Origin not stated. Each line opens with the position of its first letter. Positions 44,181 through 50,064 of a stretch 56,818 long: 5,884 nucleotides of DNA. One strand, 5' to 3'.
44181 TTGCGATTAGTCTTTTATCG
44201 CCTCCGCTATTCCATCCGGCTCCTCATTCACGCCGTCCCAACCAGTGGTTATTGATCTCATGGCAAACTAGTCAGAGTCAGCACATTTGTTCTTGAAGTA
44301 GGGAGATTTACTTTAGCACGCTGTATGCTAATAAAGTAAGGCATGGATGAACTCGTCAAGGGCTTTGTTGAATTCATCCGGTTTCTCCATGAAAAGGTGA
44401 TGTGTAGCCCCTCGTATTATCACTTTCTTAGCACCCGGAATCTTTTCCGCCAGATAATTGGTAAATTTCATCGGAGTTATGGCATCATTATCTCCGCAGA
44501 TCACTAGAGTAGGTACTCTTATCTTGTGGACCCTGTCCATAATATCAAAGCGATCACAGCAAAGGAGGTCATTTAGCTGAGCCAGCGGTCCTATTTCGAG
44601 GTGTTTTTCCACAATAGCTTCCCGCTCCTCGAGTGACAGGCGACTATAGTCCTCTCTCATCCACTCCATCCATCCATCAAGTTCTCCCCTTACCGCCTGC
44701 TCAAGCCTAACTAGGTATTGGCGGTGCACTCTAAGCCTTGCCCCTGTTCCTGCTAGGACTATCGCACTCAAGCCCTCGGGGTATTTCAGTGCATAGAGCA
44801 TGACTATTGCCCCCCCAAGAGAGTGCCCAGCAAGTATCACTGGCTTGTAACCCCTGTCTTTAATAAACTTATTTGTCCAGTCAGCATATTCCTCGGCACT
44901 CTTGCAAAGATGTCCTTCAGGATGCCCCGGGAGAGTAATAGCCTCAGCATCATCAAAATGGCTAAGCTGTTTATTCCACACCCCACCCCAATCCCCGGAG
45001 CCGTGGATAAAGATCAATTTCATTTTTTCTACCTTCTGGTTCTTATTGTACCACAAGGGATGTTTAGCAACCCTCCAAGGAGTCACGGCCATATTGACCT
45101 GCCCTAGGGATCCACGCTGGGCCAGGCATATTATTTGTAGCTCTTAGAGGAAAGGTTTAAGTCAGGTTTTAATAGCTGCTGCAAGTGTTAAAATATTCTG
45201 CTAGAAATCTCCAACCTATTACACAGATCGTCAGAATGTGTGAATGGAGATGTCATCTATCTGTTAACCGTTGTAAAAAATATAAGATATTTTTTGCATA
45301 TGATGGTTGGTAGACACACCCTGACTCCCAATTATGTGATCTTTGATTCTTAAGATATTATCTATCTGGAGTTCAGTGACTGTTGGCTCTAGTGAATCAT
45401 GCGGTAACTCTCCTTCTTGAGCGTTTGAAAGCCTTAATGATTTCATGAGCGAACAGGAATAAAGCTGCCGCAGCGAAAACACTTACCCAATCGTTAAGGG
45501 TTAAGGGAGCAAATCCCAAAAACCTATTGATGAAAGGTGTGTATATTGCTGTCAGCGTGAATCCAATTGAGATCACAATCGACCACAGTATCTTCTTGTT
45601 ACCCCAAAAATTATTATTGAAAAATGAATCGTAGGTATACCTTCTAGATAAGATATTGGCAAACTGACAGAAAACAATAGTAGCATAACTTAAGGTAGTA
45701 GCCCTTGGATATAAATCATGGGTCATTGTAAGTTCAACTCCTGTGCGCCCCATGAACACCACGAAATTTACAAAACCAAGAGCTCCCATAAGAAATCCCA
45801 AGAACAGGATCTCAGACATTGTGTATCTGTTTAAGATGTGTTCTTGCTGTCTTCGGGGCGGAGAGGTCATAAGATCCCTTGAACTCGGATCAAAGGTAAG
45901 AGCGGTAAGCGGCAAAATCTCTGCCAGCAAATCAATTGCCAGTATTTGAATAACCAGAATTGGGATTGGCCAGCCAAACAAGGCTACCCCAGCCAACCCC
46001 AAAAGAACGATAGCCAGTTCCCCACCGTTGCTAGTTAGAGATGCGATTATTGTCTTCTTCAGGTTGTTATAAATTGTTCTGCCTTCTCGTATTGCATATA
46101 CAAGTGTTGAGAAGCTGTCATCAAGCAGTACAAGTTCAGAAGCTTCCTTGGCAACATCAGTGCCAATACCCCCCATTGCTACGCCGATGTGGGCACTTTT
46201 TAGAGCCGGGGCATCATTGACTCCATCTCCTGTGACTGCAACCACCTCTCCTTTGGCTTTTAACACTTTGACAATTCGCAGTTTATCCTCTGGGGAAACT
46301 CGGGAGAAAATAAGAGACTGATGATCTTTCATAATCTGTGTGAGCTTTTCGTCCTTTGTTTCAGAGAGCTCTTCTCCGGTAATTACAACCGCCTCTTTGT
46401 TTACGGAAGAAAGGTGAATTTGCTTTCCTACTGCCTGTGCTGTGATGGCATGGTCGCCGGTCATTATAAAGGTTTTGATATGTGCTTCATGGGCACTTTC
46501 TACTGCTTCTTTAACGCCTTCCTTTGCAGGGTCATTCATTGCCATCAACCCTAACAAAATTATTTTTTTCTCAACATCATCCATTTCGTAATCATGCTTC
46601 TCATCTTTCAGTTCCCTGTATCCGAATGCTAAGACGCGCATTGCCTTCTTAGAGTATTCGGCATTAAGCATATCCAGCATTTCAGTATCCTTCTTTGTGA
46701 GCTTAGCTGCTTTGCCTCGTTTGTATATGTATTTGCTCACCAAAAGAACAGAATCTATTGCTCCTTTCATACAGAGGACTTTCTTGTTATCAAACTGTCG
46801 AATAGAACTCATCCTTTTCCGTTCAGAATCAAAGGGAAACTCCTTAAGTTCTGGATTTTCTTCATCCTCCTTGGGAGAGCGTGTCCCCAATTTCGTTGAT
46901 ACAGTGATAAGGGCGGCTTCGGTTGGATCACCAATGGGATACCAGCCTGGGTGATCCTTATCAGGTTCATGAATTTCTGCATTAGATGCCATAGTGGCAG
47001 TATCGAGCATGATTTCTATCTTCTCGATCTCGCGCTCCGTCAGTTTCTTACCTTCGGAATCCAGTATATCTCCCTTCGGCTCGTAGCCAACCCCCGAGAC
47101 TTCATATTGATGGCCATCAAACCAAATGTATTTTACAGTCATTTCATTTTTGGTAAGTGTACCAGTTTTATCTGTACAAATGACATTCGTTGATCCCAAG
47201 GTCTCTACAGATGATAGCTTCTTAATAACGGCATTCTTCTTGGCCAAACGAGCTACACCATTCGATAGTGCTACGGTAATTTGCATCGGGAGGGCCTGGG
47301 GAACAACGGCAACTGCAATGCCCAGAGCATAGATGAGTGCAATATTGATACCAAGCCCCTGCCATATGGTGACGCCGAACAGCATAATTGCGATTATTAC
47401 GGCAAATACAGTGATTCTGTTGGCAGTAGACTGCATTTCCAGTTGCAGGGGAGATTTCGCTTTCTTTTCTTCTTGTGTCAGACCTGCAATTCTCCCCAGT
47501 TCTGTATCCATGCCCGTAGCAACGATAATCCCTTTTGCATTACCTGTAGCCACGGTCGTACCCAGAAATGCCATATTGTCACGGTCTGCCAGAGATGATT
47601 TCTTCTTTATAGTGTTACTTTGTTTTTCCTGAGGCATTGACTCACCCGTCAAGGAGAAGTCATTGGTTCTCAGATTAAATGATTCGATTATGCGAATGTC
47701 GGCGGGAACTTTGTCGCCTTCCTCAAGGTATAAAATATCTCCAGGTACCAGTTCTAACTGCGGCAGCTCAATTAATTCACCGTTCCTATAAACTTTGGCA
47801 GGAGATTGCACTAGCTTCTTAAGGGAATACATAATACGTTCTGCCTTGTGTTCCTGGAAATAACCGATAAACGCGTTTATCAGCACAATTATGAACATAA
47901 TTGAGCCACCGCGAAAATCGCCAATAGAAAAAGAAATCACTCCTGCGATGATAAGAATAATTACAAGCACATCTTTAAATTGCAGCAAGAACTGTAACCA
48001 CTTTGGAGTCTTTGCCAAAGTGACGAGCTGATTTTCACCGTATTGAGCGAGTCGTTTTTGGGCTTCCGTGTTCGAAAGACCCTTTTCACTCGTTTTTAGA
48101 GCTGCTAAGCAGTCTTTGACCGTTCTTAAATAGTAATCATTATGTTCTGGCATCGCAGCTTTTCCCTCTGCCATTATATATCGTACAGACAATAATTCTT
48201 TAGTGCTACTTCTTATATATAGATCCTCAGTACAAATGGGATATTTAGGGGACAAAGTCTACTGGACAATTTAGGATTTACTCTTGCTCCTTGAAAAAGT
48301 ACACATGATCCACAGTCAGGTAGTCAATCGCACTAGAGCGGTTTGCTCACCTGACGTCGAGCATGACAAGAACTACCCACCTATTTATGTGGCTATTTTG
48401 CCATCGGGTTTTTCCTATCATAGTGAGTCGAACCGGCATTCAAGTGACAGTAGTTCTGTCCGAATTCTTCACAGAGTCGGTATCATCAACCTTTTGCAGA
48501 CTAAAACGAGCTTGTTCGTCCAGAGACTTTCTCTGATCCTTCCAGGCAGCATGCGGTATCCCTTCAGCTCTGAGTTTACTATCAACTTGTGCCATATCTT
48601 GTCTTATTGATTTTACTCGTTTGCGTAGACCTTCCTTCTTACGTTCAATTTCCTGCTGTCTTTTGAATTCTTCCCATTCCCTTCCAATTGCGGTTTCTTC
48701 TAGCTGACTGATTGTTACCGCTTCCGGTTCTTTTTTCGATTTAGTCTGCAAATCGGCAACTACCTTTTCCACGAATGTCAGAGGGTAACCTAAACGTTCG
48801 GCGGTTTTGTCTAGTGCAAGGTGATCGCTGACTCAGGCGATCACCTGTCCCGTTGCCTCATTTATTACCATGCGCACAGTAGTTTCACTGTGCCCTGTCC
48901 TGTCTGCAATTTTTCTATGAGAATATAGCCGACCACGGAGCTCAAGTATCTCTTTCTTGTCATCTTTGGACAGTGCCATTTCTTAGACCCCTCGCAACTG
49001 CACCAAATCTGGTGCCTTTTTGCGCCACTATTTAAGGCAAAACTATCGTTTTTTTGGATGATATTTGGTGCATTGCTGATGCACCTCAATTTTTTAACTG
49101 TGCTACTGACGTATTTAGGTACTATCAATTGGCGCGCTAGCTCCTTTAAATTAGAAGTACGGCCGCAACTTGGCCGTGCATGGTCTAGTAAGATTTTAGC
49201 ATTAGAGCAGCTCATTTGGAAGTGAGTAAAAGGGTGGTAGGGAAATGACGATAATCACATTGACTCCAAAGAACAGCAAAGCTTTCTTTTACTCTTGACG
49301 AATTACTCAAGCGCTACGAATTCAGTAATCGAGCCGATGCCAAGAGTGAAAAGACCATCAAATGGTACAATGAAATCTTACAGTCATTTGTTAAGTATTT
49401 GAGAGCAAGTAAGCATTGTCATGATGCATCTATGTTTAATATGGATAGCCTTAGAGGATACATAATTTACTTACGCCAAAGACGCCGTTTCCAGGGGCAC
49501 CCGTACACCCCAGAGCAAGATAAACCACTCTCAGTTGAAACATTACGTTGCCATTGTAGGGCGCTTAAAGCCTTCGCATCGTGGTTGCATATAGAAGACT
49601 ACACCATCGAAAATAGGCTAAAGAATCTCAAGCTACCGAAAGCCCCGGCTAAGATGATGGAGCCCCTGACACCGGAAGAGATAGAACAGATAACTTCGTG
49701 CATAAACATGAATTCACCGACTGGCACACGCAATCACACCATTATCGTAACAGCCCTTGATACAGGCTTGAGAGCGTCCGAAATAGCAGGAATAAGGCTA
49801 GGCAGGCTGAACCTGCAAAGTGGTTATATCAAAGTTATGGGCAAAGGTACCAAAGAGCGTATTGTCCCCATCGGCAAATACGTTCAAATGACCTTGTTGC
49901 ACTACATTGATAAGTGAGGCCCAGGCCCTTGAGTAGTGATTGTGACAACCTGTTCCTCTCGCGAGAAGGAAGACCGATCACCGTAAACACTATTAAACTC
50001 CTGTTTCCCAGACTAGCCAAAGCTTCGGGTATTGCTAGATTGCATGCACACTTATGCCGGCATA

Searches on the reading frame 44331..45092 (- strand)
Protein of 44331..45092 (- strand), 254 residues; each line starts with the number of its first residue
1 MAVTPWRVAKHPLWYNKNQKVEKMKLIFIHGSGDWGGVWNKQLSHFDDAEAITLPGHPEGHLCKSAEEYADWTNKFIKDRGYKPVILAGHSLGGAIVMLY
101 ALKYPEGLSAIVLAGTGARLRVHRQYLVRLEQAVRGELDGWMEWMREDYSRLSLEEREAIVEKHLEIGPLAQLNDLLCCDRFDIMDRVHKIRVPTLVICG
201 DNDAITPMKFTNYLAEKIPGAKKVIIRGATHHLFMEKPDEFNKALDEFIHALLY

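Call 65: search_protein_families(library=pfam, proteins=[window:44331-45092:-], max_evalue=0.0001)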
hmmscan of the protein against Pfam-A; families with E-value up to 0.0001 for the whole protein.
window:44331-45092:- (254 aa): 5 families
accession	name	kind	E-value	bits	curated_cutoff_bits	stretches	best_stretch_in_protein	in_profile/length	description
PF12697.13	Abhydrolase_6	-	3e-21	77.5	26.3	1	26-243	1-216/217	Alpha/beta hydrolase family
PF00561.26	Abhydrolase_1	-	1.5e-19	71.1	25.8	1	26-238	3-245/245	alpha/beta hydrolase fold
PF12146.15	Hydrolase_4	-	1.6e-17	64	27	1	71-237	64-238/239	Serine aminopeptidase, S33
PF08386.16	Abhydrolase_4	-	3e-06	27.7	21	1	192-249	34-91/103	TAP-like protein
PF03959.19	FSH1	-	3e-05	24.2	21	0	187-233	155-201/211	Serine hydrolase (FSH1)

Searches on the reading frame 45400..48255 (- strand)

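Call 65: search_protein_families(library=pfam, proteins=[window:45400-48255:-], max_evalue=0.0001)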
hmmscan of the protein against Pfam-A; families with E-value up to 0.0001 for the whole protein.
window:45400-48255:- (952 aa): 5 families
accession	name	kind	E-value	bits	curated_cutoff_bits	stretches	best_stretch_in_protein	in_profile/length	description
PF00122.25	E1-E2_ATPase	-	9.9e-51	172.3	28.1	1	148-340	2-181/181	E1-E2 ATPase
PF00689.26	Cation_ATPase_C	-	1.1e-41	143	27.3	1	763-943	1-175/175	Cation transporting ATPase, C-terminus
PF00690.31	Cation_ATPase_N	-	1.2e-19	70.1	20.4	1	42-108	2-69/69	Cation transporter/ATPase, N-terminus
PF00702.32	Hydrolase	-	3.8e-18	67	26.4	1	550-689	71-191/191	haloacid dehalogenase-like hydrolase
PF13246.12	Cation_ATPase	-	1e-17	64.4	21.7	1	423-506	3-87/91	Cation transport ATPase (P-type)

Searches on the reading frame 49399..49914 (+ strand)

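Call 88: search_protein_families(library=pfam, proteins=[window:49399-49914:+], max_evalue=0.001)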
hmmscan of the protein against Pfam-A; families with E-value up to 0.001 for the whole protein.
window:49399-49914:+ (172 aa): 1 family
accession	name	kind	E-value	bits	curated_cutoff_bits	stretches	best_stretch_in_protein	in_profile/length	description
PF00589.27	Phage_integrase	-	8e-14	52.2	27.1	1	90-171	3-84/172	Phage integrase family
